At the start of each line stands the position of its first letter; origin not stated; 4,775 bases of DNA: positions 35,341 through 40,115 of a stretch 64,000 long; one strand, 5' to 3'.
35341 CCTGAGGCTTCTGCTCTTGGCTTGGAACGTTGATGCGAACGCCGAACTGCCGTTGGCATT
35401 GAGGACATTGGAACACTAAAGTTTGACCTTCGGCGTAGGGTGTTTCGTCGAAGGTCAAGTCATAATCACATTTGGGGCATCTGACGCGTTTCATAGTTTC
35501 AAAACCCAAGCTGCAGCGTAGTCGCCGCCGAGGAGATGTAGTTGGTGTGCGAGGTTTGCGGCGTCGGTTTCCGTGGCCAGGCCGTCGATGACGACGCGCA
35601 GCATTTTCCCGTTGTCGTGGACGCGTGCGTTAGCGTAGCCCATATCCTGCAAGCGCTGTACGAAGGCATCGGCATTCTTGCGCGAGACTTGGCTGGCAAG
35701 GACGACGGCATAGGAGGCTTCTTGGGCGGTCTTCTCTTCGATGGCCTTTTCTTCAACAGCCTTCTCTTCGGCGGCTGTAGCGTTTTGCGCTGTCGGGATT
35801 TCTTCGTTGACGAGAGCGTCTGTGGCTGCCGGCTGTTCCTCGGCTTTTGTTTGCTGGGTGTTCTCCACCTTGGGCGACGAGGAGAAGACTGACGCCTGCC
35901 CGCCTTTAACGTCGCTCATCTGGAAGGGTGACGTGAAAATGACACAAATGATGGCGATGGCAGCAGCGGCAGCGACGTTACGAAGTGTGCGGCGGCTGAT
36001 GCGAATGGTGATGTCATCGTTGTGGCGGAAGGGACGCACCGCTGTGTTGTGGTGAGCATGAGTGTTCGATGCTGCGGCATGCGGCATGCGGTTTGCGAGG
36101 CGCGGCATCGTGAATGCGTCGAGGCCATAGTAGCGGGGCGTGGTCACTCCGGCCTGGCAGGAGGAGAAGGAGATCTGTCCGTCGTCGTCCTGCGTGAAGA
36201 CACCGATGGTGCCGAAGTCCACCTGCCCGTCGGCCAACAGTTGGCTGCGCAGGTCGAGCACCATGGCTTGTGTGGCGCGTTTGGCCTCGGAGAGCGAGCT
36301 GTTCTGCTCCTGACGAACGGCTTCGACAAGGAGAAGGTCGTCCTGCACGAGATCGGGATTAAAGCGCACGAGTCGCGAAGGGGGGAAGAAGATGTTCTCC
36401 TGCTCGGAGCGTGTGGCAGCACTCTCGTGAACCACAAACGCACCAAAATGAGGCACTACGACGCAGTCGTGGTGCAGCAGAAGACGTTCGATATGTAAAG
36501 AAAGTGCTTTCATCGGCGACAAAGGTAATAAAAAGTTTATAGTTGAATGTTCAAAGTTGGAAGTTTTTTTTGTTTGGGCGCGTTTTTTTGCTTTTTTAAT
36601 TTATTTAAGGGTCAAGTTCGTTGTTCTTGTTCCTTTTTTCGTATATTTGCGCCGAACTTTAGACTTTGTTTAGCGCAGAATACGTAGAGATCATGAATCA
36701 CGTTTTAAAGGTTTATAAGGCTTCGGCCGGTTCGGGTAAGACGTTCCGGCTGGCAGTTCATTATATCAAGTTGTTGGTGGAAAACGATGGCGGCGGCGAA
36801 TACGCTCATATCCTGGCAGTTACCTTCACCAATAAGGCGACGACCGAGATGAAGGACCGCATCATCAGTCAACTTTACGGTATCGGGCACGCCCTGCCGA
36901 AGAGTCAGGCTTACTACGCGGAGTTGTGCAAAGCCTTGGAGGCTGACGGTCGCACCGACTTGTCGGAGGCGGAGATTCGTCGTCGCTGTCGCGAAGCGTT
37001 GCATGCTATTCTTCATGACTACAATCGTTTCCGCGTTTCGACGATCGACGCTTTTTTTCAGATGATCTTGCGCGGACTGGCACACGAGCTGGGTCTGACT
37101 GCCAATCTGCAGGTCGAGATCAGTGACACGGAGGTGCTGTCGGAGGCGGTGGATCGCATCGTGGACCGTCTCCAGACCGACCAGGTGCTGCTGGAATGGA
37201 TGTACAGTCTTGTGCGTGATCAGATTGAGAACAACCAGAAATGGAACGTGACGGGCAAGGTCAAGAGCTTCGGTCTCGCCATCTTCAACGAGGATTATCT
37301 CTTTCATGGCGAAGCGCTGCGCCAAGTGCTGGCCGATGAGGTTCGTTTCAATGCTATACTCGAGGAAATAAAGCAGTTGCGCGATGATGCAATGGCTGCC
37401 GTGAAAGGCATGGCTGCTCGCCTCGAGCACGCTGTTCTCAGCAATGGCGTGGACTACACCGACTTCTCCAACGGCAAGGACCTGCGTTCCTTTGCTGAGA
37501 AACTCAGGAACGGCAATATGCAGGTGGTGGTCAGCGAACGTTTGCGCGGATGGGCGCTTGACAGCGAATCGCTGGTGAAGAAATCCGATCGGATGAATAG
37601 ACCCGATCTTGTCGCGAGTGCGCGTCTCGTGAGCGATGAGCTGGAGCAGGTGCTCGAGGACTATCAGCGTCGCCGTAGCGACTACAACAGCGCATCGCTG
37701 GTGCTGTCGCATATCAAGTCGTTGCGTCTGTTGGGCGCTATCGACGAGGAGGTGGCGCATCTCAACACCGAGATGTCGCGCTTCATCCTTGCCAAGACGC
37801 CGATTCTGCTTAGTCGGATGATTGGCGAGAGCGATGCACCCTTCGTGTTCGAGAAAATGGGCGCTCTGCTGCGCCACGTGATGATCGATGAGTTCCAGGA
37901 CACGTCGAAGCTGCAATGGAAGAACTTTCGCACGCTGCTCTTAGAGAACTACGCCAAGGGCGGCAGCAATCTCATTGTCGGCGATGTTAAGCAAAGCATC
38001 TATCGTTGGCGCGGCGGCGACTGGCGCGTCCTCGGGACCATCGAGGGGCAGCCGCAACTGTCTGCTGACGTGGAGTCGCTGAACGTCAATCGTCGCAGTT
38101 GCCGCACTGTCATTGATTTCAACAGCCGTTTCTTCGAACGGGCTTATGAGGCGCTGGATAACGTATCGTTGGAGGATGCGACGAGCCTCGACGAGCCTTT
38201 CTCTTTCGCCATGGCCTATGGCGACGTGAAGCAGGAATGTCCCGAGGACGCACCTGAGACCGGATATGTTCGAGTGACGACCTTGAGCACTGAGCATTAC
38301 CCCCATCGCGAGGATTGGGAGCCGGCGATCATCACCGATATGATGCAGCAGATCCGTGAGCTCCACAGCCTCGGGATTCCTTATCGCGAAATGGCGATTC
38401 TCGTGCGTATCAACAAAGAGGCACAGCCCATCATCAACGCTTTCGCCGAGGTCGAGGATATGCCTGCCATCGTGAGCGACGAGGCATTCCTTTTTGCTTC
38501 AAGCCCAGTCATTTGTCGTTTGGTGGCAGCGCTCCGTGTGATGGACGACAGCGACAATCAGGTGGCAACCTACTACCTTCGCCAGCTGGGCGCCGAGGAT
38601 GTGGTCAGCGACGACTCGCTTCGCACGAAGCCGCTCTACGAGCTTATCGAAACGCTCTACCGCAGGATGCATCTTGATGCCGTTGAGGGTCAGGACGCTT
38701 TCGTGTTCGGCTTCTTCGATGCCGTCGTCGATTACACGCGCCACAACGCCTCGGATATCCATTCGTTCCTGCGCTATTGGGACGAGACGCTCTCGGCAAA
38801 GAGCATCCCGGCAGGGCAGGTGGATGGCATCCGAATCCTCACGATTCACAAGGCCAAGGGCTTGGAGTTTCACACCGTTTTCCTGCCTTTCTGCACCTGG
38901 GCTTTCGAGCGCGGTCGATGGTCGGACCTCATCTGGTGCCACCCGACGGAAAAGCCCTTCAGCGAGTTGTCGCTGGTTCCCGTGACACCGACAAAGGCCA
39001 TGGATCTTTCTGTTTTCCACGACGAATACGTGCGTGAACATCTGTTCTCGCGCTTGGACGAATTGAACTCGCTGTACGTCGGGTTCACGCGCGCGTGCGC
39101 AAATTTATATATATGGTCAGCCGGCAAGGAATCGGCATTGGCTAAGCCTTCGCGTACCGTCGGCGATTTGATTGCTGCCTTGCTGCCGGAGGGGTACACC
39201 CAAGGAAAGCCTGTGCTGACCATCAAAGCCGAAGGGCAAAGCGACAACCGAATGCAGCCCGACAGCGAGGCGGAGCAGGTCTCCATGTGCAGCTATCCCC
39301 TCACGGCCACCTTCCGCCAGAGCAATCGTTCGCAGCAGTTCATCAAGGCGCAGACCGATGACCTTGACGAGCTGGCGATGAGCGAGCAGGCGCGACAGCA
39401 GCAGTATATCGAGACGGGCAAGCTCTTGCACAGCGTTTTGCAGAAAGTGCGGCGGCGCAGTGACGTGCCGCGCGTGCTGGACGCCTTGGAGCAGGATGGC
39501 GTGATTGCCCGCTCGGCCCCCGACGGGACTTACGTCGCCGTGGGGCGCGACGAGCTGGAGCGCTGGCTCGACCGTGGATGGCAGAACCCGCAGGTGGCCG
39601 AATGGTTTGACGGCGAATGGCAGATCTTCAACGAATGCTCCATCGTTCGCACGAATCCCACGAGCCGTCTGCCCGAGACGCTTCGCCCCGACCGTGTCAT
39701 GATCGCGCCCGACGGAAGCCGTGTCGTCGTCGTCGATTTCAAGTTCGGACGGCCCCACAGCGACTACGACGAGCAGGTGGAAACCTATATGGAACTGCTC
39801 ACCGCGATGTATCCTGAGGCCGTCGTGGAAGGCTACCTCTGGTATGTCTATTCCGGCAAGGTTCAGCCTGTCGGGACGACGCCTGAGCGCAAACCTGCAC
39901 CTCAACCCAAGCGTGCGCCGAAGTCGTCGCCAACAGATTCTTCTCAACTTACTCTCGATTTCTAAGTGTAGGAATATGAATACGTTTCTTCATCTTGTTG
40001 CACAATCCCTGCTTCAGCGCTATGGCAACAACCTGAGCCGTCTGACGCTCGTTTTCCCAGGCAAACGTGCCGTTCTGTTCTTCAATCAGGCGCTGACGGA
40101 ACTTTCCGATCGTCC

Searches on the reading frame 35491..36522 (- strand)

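Call 7: search_protein_families(library=pfam, proteins=[window:35491-36522:-])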
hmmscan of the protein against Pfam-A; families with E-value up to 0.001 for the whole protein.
window:35491-36522:- (343 aa): 4 families
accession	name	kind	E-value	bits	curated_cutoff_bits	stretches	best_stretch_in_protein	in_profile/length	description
PF18174.6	HU-CCDC81_bac_1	-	2.1e-23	82.4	26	1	4-62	1-59/59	CCDC81-like prokaryotic HU domain 1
PF18175.6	HU-CCDC81_bac_2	-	6.5e-12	45.6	35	1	64-132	2-70/70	CCDC81-like prokaryotic HU domain 2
PF05036.18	SPOR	-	2.5e-09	37.8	21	1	269-332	3-67/76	SPOR domain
PF00216.26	Bac_DNA_binding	-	0.00016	22.3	22.4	0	65-110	6-51/90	Bacterial DNA-binding protein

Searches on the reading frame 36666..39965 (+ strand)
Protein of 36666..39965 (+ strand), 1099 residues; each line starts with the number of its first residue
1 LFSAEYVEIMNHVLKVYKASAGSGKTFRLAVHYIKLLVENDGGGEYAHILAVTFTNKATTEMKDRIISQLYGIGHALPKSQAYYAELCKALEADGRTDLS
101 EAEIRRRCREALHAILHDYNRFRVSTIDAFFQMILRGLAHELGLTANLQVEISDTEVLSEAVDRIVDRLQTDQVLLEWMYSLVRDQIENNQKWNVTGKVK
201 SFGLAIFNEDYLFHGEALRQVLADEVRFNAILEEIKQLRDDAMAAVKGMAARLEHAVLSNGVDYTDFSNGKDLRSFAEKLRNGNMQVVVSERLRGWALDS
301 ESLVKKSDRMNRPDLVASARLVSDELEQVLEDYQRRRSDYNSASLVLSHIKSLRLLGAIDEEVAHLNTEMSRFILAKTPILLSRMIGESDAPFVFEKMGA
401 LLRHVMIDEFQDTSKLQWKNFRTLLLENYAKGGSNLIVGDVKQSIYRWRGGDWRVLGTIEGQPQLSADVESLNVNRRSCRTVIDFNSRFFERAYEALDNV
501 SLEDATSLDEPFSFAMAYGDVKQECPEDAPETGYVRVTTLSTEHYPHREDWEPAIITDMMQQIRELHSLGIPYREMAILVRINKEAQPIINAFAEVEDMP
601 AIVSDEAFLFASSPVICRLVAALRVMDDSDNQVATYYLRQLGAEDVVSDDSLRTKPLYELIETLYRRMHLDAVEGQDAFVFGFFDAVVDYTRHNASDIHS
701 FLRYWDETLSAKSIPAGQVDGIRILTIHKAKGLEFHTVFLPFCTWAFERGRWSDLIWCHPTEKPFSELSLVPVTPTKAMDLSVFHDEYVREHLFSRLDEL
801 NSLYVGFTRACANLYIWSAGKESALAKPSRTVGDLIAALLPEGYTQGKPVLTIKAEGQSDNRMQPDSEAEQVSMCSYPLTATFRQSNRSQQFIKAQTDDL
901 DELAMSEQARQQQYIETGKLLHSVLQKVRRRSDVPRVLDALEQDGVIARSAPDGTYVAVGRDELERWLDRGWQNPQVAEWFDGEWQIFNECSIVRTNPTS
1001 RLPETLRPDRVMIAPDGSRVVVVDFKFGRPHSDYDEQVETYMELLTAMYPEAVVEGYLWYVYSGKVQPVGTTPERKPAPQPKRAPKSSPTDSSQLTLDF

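Call 7: search_protein_families(library=pfam, proteins=[window:36666-39965:+])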
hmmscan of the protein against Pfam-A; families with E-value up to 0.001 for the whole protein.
window:36666-39965:+ (1099 aa): 5 families
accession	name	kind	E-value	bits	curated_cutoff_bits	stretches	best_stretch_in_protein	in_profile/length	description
PF00580.27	UvrD-helicase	-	7.3e-36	124.7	23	1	14-457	16-264/271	UvrD/REP helicase N-terminal domain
PF13361.12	UvrD_C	-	1e-15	58.5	25.6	2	691-817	257-346/350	UvrD-like helicase C-terminal domain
PF13245.12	AAA_19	-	4e-10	40.4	25.1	1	12-73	11-68/134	AAA domain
PF13538.12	UvrD_C_2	-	9.2e-08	32.3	27.4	1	722-742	2-24/52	UvrD-like helicase C-terminal domain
PF12705.13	PDDEXK_1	-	5.5e-06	26.9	22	1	907-1065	28-199/247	PD-(D/E)XK nuclease superfamily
